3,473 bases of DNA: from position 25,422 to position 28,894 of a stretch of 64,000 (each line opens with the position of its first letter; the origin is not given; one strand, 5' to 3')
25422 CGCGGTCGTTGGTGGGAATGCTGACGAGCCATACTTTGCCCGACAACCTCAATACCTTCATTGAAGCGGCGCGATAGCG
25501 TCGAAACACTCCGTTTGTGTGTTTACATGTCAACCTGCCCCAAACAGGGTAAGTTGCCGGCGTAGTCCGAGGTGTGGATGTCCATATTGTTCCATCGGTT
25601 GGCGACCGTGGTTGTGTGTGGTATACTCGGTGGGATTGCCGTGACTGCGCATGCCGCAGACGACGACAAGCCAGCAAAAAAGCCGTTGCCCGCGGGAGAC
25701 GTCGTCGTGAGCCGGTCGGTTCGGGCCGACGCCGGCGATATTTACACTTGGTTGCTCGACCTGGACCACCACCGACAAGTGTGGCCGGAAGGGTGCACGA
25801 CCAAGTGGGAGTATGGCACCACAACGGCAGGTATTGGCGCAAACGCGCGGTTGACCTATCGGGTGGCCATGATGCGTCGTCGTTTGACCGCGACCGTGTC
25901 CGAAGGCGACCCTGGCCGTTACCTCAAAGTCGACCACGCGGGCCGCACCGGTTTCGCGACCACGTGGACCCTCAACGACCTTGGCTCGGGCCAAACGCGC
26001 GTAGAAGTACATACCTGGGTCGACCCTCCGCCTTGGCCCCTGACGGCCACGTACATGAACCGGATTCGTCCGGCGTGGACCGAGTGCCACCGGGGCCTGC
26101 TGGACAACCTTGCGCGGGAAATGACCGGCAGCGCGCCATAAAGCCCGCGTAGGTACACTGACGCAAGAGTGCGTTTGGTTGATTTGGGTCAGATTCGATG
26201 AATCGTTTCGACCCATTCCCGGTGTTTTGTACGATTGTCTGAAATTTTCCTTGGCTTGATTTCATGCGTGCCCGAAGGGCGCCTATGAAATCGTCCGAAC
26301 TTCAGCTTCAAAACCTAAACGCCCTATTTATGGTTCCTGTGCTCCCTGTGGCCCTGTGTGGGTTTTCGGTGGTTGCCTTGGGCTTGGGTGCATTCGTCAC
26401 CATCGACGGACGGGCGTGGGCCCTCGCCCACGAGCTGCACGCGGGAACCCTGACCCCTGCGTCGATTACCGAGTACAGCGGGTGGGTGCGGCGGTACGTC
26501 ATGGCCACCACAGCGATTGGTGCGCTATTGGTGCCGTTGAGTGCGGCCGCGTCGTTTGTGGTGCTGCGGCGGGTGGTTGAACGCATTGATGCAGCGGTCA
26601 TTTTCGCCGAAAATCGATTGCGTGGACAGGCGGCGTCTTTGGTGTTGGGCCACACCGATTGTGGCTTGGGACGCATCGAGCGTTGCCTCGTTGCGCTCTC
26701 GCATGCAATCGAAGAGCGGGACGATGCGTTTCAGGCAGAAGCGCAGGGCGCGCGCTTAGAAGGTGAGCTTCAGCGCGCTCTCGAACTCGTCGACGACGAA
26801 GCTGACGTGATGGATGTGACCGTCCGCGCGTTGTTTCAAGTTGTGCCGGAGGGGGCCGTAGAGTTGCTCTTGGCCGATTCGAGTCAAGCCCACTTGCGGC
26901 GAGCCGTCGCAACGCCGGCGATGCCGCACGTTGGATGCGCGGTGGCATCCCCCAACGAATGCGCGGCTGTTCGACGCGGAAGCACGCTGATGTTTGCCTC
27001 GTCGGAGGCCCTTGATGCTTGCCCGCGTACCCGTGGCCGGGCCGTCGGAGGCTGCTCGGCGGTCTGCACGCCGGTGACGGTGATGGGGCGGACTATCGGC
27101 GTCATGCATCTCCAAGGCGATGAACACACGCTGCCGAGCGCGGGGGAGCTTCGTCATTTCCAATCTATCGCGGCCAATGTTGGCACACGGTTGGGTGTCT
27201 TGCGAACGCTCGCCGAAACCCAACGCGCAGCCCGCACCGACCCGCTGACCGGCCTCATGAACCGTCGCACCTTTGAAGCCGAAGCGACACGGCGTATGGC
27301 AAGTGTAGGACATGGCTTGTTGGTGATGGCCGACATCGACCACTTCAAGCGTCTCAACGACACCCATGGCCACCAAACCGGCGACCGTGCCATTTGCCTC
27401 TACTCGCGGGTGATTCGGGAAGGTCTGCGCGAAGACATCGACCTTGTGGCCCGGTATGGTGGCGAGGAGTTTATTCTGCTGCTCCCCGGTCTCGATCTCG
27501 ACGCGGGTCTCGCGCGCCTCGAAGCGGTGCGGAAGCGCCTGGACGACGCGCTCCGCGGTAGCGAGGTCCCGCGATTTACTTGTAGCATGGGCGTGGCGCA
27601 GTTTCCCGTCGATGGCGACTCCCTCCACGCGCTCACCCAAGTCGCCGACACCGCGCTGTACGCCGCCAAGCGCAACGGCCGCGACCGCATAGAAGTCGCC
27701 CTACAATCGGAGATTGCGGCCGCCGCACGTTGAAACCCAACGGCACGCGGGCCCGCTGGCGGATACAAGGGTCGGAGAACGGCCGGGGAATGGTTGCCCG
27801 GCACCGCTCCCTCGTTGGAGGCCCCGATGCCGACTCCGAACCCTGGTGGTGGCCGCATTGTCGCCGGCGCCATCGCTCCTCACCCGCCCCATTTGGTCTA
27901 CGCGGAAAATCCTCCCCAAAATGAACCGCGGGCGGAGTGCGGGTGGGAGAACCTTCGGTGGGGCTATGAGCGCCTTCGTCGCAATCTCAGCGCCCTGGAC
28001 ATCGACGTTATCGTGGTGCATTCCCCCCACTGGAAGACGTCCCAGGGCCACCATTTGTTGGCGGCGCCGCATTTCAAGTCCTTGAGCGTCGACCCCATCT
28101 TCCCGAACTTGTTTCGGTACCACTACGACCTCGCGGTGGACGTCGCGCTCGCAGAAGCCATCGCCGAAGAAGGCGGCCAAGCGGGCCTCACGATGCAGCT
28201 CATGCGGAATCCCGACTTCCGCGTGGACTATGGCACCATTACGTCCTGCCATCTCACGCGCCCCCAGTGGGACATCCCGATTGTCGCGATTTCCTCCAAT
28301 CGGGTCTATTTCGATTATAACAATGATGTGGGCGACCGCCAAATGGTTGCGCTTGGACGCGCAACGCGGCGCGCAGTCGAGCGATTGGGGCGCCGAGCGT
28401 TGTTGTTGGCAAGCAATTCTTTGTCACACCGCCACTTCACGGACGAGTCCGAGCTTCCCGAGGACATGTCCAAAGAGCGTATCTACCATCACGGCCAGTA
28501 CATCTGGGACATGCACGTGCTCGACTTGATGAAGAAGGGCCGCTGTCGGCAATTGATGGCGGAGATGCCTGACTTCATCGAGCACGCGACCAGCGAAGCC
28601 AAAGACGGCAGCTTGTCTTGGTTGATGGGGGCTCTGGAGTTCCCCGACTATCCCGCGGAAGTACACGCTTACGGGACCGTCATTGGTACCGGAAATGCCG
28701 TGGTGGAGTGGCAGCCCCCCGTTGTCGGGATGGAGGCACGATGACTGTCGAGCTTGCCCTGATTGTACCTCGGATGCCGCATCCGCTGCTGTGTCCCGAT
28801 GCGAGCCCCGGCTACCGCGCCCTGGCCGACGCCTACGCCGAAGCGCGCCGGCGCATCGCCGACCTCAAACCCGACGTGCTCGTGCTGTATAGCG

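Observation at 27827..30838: Aminophenol-type ring-cleavage module (AmnB-like, AmnA-like-RidA, kynB) with overlapping genes but no kynureninase, KMO or HAAO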

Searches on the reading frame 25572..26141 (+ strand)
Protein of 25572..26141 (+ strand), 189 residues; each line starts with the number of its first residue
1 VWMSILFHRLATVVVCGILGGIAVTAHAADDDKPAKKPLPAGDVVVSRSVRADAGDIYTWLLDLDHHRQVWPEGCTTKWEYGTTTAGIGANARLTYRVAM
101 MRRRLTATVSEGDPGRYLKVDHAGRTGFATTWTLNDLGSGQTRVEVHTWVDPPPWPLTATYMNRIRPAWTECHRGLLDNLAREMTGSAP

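Call 10: search_protein_families(library=pfam, proteins=[window:25572-26141:+], max_evalue=0.001)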
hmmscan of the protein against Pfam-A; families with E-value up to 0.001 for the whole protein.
window:25572-26141:+ (189 aa): 1 family
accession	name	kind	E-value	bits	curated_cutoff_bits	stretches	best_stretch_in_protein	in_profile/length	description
PF10604.15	Polyketide_cyc2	-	2.1e-08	35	27.4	1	43-184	3-141/142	Polyketide cyclase / dehydrase and lipid transport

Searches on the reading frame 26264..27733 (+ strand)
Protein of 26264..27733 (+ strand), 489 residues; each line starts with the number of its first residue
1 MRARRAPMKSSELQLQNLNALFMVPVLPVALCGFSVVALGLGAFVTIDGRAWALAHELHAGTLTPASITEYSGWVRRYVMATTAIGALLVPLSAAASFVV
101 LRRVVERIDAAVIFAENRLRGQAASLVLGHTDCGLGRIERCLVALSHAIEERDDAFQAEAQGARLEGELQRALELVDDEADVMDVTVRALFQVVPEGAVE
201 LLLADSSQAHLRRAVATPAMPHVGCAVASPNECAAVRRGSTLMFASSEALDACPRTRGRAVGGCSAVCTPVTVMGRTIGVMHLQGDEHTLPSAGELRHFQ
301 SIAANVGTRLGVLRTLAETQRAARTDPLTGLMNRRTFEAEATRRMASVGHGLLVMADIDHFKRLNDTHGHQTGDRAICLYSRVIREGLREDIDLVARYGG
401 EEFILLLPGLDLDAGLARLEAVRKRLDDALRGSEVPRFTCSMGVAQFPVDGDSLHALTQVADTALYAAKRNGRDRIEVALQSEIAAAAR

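Call 10: search_protein_families(library=pfam, proteins=[window:26264-27733:+], max_evalue=0.001)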
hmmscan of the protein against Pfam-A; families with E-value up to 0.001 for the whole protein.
window:26264-27733:+ (489 aa): 2 families
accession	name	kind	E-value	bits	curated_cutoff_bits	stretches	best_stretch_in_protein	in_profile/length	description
PF00990.26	GGDEF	-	6.5e-37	127.2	23.8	1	324-475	2-161/161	Diguanylate cyclase, GGDEF domain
PF13185.12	GAF_2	-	1.1e-05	26.1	28.6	1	179-307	4-132/136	GAF domain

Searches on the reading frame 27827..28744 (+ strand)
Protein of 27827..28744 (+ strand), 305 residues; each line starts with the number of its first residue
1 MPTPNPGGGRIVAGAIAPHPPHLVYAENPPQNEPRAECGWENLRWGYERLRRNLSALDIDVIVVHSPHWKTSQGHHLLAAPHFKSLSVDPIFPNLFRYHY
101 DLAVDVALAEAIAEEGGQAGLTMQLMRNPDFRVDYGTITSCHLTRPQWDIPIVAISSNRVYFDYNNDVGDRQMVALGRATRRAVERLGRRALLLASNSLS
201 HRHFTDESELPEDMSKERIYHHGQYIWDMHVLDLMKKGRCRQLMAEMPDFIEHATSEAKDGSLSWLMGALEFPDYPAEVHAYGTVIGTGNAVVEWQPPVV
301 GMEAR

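Call 7: search_protein_families(library=pfam, proteins=[window:27827-28744:+], max_evalue=0.01)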
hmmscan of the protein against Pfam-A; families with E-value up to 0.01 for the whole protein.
window:27827-28744:+ (305 aa): 1 family
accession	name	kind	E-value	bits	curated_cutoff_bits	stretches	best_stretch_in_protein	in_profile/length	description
PF02900.23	LigB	-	1.9e-26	93.2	26.3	1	16-285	4-261/269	Catalytic LigB subunit of aromatic ring-opening dioxygenase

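Call 8: search_protein_families(library=ncbifam, proteins=[window:27827-28744:+], max_evalue=0.01)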
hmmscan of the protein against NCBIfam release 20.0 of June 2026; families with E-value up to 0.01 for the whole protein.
window:27827-28744:+ (305 aa): 5 families
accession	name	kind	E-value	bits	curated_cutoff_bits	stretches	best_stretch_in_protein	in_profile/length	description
TIGR02298.1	HpaD_Fe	equivalog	8.3e-28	97.6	315.95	1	10-282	5-266/284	3,4-dihydroxyphenylacetate 2,3-dioxygenase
NF009910.0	PRK13370.1-4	equivalog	1.8e-05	24.1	291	1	46-203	30-181/312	3-carboxyethylcatechol 2,3-dioxygenase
NF009908.0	PRK13370.1-2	equivalog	0.0018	17.8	467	1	49-202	33-180/314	3-carboxyethylcatechol 2,3-dioxygenase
NF009907.0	PRK13370.1-1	equivalog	0.0023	17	549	0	98-207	80-185/314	3-carboxyethylcatechol 2,3-dioxygenase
NF009909.0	PRK13370.1-3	subfamily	0.0028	17.1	286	1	41-286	24-271/286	3-carboxyethylcatechol 2,3-dioxygenase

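Call 12: search_solved_structures(query=window:27827-28744:+, max_evalue=0.01, show_alignments=2)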
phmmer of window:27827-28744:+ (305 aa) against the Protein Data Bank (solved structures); distinct sequences matched with E-value up to 0.01: 7.
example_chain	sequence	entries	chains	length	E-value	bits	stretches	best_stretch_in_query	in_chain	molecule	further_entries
3vsg_B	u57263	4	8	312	3.5e-113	381.2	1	9-301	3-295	2-amino-5-chlorophenol 1,6-dioxygenase beta subunit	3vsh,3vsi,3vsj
8ihg_A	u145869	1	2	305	1.6e-111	375.8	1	8-301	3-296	2-aminophenol 1,6-dioxygenase beta subunit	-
7txy_B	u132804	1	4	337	1.4e-101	343.1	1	2-297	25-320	2-aminophenol 1,6-dioxygenase subunit beta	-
7txy_A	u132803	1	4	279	2.8e-22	82.6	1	11-298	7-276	2-amino-5-chlorophenol 1,6-dioxygenase subunit alpha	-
8ihg_B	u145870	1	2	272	1.6e-19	73.5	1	36-295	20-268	2-aminophenol 1,6-dioxygenase alpha subunit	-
3vsg_A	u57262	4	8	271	1.9e-19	73.3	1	29-295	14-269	2-amino-5-chlorophenol 1,6-dioxygenase alpha subunit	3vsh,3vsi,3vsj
8iq8_A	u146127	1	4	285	4.1e-16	62.3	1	9-280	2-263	3,4-dihydroxyphenylacetate 2,3-dioxygenase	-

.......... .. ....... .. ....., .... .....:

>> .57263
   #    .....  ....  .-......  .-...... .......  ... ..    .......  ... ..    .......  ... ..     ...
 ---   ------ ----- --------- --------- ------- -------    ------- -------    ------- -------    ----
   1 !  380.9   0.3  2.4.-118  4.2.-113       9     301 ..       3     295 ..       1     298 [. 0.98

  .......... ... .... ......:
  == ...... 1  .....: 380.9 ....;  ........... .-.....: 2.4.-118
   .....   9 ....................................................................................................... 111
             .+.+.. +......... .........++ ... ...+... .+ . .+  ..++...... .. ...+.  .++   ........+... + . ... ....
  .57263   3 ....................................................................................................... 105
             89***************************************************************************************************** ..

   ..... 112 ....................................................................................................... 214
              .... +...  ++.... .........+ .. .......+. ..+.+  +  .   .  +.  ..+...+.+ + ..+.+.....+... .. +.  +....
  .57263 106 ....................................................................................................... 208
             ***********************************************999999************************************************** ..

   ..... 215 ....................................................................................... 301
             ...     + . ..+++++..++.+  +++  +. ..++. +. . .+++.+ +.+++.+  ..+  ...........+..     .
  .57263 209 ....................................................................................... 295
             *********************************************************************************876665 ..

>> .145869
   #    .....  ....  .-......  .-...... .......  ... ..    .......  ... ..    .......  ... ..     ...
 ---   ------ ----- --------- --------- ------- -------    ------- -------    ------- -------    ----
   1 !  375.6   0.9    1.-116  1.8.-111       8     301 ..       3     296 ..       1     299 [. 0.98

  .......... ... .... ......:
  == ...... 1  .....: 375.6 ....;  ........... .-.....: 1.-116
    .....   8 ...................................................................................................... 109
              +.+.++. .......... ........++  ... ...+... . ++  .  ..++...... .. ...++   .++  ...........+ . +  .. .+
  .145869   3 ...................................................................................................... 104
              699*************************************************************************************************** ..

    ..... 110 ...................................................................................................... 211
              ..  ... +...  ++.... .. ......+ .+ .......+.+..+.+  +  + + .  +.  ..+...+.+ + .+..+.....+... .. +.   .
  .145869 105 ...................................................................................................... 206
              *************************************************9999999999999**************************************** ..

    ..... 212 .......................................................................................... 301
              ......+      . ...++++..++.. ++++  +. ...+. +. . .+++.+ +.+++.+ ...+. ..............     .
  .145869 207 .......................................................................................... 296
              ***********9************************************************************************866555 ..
